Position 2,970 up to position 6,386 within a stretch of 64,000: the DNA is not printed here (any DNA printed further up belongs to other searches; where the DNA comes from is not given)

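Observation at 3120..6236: The 'xanthan lyase' family protein looks like a Zn amidase split by an inserted carbohydrate-binding domain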

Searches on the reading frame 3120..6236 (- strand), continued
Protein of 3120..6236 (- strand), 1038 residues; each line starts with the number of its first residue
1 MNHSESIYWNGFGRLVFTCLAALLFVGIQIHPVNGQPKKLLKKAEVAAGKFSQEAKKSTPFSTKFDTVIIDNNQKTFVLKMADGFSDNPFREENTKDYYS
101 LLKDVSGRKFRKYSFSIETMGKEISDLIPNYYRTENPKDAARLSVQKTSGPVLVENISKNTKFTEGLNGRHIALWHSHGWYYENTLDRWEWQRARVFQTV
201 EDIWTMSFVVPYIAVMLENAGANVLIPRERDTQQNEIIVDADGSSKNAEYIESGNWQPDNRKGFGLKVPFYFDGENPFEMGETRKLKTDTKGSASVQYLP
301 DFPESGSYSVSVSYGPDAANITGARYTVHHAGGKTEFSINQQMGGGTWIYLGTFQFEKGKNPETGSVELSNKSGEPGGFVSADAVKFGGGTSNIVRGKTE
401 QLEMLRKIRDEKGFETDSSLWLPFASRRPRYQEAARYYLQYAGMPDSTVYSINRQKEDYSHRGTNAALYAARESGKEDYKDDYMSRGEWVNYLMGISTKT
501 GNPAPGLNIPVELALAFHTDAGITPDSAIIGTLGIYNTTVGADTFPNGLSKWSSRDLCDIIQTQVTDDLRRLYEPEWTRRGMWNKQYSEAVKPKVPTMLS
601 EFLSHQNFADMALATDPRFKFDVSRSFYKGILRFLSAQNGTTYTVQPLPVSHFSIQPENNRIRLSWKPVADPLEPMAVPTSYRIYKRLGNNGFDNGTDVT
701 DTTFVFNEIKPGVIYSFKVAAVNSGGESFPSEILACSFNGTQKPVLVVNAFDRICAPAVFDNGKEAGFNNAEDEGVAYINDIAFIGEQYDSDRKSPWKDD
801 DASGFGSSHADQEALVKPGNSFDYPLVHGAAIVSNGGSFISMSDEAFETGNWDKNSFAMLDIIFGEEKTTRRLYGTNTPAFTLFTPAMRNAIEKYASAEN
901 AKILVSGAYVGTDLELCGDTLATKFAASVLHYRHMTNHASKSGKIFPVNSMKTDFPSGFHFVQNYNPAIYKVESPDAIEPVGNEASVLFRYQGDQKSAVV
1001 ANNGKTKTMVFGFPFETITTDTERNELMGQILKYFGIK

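Call 24: find_related_loci(query=A1, collection=genome_contigs, flank=10000)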
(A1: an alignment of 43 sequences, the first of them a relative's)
Query A1 (1038 aa) in genome_contigs; peptide patterns used: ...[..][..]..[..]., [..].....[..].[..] (x = any residue, [..] = any of these).
174 stretches matched a pattern; 126 encode a relative of the query (tblastn E <= 1e-3); the best 80 are kept; 80 distinct loci.
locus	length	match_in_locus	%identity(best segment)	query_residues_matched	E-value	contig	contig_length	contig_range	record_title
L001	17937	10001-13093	87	8-1038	0e+0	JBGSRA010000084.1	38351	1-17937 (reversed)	MAG: Draconibacterium sp. isolate JTS-AC346 k141_65456, whole genome shotgun sequence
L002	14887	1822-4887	65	20-1038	0e+0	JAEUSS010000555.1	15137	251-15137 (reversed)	MAG: Prolixibacteraceae bacterium isolate new MAG-309 k141_742386, whole genome shotgun sequence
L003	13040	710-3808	63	8-1038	0e+0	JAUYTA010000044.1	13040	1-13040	MAG: Bacteroidota bacterium isolate C8_concoct.bin.46 C8_k141_184955, whole genome shotgun sequence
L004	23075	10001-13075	65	19-1038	0e+0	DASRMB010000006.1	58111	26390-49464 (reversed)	MAG TPA_asm: Prolixibacteraceae bacterium isolate SMAG_U10204 k141_196717, whole genome shotgun sequence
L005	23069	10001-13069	64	17-1037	0e+0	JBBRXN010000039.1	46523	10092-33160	MAG: Bacteroidales bacterium isolate La4_metabat2.215 La4_metabat2.215_K_48929_L_46523_cov_68.5782, whole genome shotgun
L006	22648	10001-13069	65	22-1038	0e+0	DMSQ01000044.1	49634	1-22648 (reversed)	MAG TPA_asm: Prolixibacteraceae bacterium isolate UBA9940 contig_5331, whole genome shotgun sequence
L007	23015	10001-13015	65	36-1035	0e+0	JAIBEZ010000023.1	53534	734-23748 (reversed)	MAG: Prolixibacteraceae bacterium isolate BC_metabat.bin.32 BC_k141_16002, whole genome shotgun sequence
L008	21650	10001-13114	62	3-1038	0e+0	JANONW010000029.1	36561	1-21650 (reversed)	MAG: Prolixibacteraceae bacterium isolate VAR_43_metabat_282_sub VAR_43_k141_1565613, whole genome shotgun sequence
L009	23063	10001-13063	63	20-1035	0e+0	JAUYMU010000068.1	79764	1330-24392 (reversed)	MAG: Bacteroidota bacterium isolate C3_concoct.bin.16 C3_k141_100744, whole genome shotgun sequence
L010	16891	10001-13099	64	10-1037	0e+0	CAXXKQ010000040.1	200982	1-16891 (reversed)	MAG: Prolixibacteraceae bacterium isolate 770c2db8-c160-4750-8e47-39b5f4152a8a genome assembly, contig: contig_40, whole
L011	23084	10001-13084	64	17-1038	0e+0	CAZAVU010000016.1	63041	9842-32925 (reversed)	MAG TPA_asm: uncultured Odoribacter sp. isolate binchicken_co158_48 genome assembly, contig: NODE_395_length_63041_cov_8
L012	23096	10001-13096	64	12-1038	0e+0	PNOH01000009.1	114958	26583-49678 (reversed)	MAG: Odoribacter sp. isolate SW.3.41 SW_1000071_114958, whole genome shotgun sequence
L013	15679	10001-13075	63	14-1036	0e+0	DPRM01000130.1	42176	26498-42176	MAG TPA_asm: Prolixibacteraceae bacterium isolate UBA8504 contig_238090, whole genome shotgun sequence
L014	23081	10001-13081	63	8-1038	0e+0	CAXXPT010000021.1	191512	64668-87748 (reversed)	MAG: Prolixibacteraceae bacterium isolate b6f318f8-4994-49de-8556-7236ee9170bb genome assembly, contig: contig_21, whole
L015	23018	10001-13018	63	35-1038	0e+0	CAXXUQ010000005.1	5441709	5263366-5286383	MAG: Prolixibacteraceae bacterium isolate 1ed242f1-85e3-4976-bbe6-76cf3140e050 genome assembly, contig: contig_5, whole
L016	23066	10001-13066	61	23-1038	0e+0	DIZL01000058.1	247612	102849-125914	MAG TPA_asm: Prolixibacteraceae bacterium UBA6029 UBA6029_contig_44, whole genome shotgun sequence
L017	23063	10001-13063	62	20-1038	0e+0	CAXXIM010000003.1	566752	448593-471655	MAG: Prolixibacteraceae bacterium isolate ef7765ba-7ead-4b2a-8fe4-832c187d60b8 genome assembly, contig: contig_3, whole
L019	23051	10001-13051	60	23-1038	0e+0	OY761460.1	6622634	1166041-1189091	MAG: Prolixibacteraceae bacterium isolate b0120b26-81c1-4e5c-b488-535878dd73d8 genome assembly, chromosome: 1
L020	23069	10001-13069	61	14-1038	0e+0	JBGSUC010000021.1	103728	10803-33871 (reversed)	MAG: Prolixibacteraceae bacterium isolate JTS-AC423 k141_360805, whole genome shotgun sequence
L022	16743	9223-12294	61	16-1036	0e+0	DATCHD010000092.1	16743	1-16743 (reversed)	MAG TPA_asm: Prolixibacteraceae bacterium isolate SMAG_U7824 k141_1052927, whole genome shotgun sequence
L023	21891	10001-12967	62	37-1038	0e+0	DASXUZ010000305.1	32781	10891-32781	MAG TPA_asm: Prolixibacteraceae bacterium isolate SMAG_U4731 k141_199117, whole genome shotgun sequence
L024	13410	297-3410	64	3-1038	0e+0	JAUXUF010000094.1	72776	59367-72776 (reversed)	MAG: Bacteroidota bacterium isolate C13_metabat.bin.67 C13_k141_211004, whole genome shotgun sequence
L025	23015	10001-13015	61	39-1038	0e+0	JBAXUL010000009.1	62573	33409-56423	MAG: Prolixibacteraceae bacterium isolate ELA660 MAG660_9, whole genome shotgun sequence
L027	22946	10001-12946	64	59-1038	0e+0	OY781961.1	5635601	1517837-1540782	MAG: Prolixibacteraceae bacterium isolate f51a5693-dc35-4a15-a57f-52dad87cda9e genome assembly, chromosome: 1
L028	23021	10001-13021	60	36-1038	0e+0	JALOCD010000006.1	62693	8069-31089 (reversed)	MAG: Prolixibacteraceae bacterium isolate SO_2017_LW4 bin 38 scaffold_1253_c1_LW137-91_2017, whole genome shotgun sequen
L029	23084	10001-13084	58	15-1038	0e+0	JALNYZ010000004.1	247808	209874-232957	MAG: Prolixibacteraceae bacterium isolate SO_2017_GW1 bin 3 NODE_386_length_247808_cov_7.366516_OW334_2017, whole genome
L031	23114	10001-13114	59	9-1038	0e+0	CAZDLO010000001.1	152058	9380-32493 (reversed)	MAG TPA_asm: uncultured Tangfeifania sp. isolate SRP272421_co2_268 genome assembly, contig: NODE_56_length_152058_cov_6.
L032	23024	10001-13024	60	36-1038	0e+0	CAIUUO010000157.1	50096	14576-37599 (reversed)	MAG: uncultured Bacteroidia bacterium isolate Umea3p4_bin-0228 genome assembly, contig: bin-0228:157/304, whole genome s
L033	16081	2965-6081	59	10-1038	0e+0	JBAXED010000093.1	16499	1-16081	MAG: Prolixibacteraceae bacterium isolate ELA236 MAG236_93, whole genome shotgun sequence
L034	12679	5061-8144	58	15-1038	0e+0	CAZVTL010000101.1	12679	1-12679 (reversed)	MAG TPA_asm: uncultured Tangfeifania sp. isolate SRP272421_co2_520 genome assembly, contig: NODE_17018_length_12679_cov_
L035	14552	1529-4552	60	36-1038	0e+0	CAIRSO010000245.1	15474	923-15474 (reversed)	MAG: uncultured Bacteroidia bacterium isolate Loclat_bin-16932 genome assembly, contig: bin-16932:245/881, whole genome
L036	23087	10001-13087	58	14-1038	0e+0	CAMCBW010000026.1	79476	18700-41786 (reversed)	MAG: Tangfeifania diversioriginum isolate MiH-14oct19-11 genome assembly, contig: MiH-14oct19-C390, whole genome shotgun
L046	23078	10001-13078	63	10-1038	0e+0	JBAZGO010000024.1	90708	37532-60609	MAG: Prolixibacteraceae bacterium isolate SO_2017_LW3_48 NODE_474_length_90708_cov_1.310010_LW162_2017, whole genome sho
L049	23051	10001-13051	62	24-1038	0e+0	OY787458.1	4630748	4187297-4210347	MAG: Prolixibacteraceae bacterium isolate 3e180d78-b16b-4e2f-b019-31c500a4e19a genome assembly, chromosome: 1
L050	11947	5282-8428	61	36-1038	0e+0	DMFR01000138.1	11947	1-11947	MAG TPA_asm: Prolixibacteraceae bacterium isolate UBA10471 contig_601, whole genome shotgun sequence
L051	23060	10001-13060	63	22-1038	0e+0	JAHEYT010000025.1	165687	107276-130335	MAG: Bacteroidetes bacterium isolate nzgw134 NODE_46_length_165688_cov_4.684611, whole genome shotgun sequence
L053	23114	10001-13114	83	1-1038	0e+0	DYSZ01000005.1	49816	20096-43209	MAG TPA_asm: Draconibacterium orientale isolate SulCav_PC08_3_11_41_11 SulCav_PC08-3_198_length_49816_cov_7.228251, whol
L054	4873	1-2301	66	275-1038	0e+0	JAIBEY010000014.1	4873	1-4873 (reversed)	MAG: Prolixibacteraceae bacterium isolate BC_metabat.bin.24 BC_k141_60946, whole genome shotgun sequence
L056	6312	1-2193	66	308-1038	0e+0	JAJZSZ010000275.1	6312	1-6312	MAG: Bacteroidetes bacterium isolate SKS3.bin61 NODE_21141_length_6312_cov_2.169281, whole genome shotgun sequence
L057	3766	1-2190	64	312-1038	0e+0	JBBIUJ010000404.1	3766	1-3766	MAG: Prolixibacter sp. isolate QH2F170213_bin_50 NODE_10052_length_3766_cov_0.782358, whole genome shotgun sequence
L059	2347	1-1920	66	402-1038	0e+0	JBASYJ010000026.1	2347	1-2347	MAG: Prolixibacteraceae bacterium isolate MFD12113_ilm_asm_bin43 k127_159416, whole genome shotgun sequence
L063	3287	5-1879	63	417-1038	0e+0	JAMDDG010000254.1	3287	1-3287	MAG: Bacteroidetes bacterium isolate FK_Sedi_B_Bin.148 NODE_126491_length_3287_cov_3.32247, whole genome shotgun sequenc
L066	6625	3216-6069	58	15-1038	0e+0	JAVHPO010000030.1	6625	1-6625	MAG: Prolixibacteraceae bacterium isolate WB02no9_44_10 NODE_11860_length_6625_cov_6.102435, whole genome shotgun sequen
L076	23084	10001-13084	60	15-1038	0e+0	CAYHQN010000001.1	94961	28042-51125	MAG TPA_asm: uncultured Tangfeifania sp. isolate ERP119705_co15_184 genome assembly, contig: NODE_108_length_94961_cov_8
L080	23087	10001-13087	64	12-1038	0e+0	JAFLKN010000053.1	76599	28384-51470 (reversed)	MAG: Prolixibacteraceae bacterium isolate LaCa_MAG_6 c_000000000596, whole genome shotgun sequence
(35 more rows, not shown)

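Call 28: search_protein_representatives(protein=window:3120-6236:-)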
Query: 1038 residues. Proteins with E-value up to 0.001 (for the whole library): 4767; up to 1e-10: 2207; up to 1e-30: 887. The best 150 are listed.
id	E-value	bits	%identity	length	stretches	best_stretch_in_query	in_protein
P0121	0.0e+00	1335.2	58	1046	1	14-1034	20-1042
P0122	3.1e-269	912.5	46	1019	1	31-1036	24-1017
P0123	3.8e-265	899.0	47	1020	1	73-1034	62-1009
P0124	1.9e-261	886.7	46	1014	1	34-1036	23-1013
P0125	2.0e-258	876.7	47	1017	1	53-1036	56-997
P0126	9.2e-253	858.0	47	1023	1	86-1033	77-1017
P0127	3.7e-249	846.0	46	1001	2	426-1036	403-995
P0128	1.3e-245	834.3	48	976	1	63-1035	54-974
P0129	3.0e-243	826.5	46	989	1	83-1034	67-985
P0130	1.6e-242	824.1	48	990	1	59-1036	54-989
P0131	2.5e-241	820.1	46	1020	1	73-1036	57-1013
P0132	2.1e-238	810.4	45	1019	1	70-1034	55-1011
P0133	4.3e-238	809.4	44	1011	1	16-1035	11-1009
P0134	1.6e-234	797.6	47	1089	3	426-876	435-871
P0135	1.6e-234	797.6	45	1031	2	425-1033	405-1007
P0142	5.4e-226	769.3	43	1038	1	64-1038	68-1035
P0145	2.5e-223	760.5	45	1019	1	53-1036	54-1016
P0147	1.9e-222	757.6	46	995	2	426-1036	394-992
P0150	3.7e-219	746.7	44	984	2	426-1036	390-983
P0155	2.0e-215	734.4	44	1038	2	425-1035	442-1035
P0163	5.4e-210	716.4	43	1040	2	426-1036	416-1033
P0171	2.0e-206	704.6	42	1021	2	424-1036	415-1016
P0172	2.9e-206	704.0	47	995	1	153-1036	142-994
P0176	2.1e-204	697.9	45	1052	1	139-1036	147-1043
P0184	1.8e-197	674.9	44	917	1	144-1036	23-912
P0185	2.3e-197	674.6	43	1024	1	79-1036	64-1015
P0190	6.3e-195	666.5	40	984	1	26-1036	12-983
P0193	5.6e-194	663.4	41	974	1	53-1036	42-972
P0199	1.0e-189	649.3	42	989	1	65-1036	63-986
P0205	4.5e-186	637.2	43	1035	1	60-1036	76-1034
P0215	1.1e-181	622.7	41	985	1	60-1036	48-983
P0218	6.9e-180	616.7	41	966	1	73-1036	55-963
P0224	6.8e-178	610.1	42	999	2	426-1036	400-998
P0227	8.3e-177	606.5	39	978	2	468-1034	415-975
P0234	6.0e-173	593.8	42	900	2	442-1036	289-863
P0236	2.1e-172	591.9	42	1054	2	428-1036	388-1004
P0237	7.3e-172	590.2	39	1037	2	135-1031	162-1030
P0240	6.0e-171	587.1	40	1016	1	83-1036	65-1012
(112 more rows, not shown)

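Call 29: search_solved_structures(query=A1, max_evalue=10, show_alignments=0)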
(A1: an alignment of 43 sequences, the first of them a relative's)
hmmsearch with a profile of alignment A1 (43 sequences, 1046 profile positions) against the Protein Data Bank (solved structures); distinct sequences matched with E-value up to 10: 34.
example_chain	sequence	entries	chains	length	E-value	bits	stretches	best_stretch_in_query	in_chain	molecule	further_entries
6f2p_A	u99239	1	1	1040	9.1e-13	50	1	297-392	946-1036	Paenibacillus xanthan lyase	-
8q6t_I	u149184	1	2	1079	3.2e-05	25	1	656-739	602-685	Titin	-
1uey_A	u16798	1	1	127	6.5e-05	24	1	665-740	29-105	KIAA0343 protein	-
4u3h_A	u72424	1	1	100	0.0028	18.6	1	667-740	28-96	FN3con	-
3lpw_A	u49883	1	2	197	0.0061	17.5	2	662-738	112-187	A77-A78 domain from Titin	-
8oiy_A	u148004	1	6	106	0.0073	17.2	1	656-742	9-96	Titin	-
3n1g_C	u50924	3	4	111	0.0087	16.9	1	660-746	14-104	Brother of CDO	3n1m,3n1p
3d1m_C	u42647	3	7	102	0.0091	16.9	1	664-744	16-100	Cell adhesion molecule | Cell adhesion molecule-related/down-regulated by oncogenes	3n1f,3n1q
4o00_A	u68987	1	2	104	0.0092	16.9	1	656-742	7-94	Titin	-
1uem_A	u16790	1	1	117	0.0092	16.9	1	663-739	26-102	KIAA1568 Protein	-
8g4l_bm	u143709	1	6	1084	0.014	16.3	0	662-745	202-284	Titin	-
1x4y_A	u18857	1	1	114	0.017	16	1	660-745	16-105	biregional cell adhesion molecule-related/down-regulated oncogenes (Cdon)binding protein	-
8oty_A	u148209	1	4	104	0.021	15.7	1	656-739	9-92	Titin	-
1x5x_A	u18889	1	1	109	0.024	15.5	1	698-742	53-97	Fibronectin type-III domain containing protein 3a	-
8bvo_A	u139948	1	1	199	0.048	14.5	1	668-738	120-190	Titin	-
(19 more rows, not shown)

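Call 31: search_protein_families(library=pfam, alignment_id=A1, max_evalue=0.1)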
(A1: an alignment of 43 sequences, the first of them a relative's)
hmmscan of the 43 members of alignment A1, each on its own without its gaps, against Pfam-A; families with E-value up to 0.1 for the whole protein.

A. member 1, P0001 (1038 aa): 3 families
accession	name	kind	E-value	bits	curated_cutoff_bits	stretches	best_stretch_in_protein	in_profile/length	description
PF25275.1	Golvesin_C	-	7.6e-27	94.4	31.6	1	279-387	26-130/132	Golvesin C-terminal domain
PF00041.27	fn3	-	3.4e-09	37.2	25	1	652-734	5-81/84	Fibronectin type III domain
PF01520.23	Amidase_3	-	0.0092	16.5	27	1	536-632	91-173/174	N-acetylmuramoyl-L-alanine amidase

B. families by the number of members that match (of 43 scanned): 14 families
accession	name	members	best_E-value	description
PF25275.1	Golvesin_C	43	1.4e-30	Golvesin C-terminal domain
PF00041.27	fn3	43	1.9e-12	Fibronectin type III domain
PF01520.23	Amidase_3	42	2.7e-06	N-acetylmuramoyl-L-alanine amidase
PF25059.1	FN3_DSCAM-DSCAML_C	20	0.0028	DSCAM/DSCAML C-terminal Fn3-like domain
PF16656.11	Pur_ac_phosph_N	4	0.0044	Purple acid Phosphatase, N-terminal domain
PF19715.4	DUF6210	1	0.006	Family of unknown function (DUF6210)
PF12722.12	Hid1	1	0.013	High-temperature-induced dauer-formation protein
PF05452.16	Clavanin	1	0.036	Clavanin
PF01750.23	HycI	1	0.049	Hydrogenase maturation protease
PF17531.7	O_Spanin_T7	1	0.052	Spanin, outer lipoprotein subunit T7-like virus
PF09248.15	DUF1965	1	0.054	Domain of unknown function (DUF1965)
PF06570.16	DUF1129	1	0.061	Protein of unknown function (DUF1129)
PF12538.13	FtsK_SpoIIIE_N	1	0.077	DNA transporter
PF02138.23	Beach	1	0.088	Beige/BEACH domain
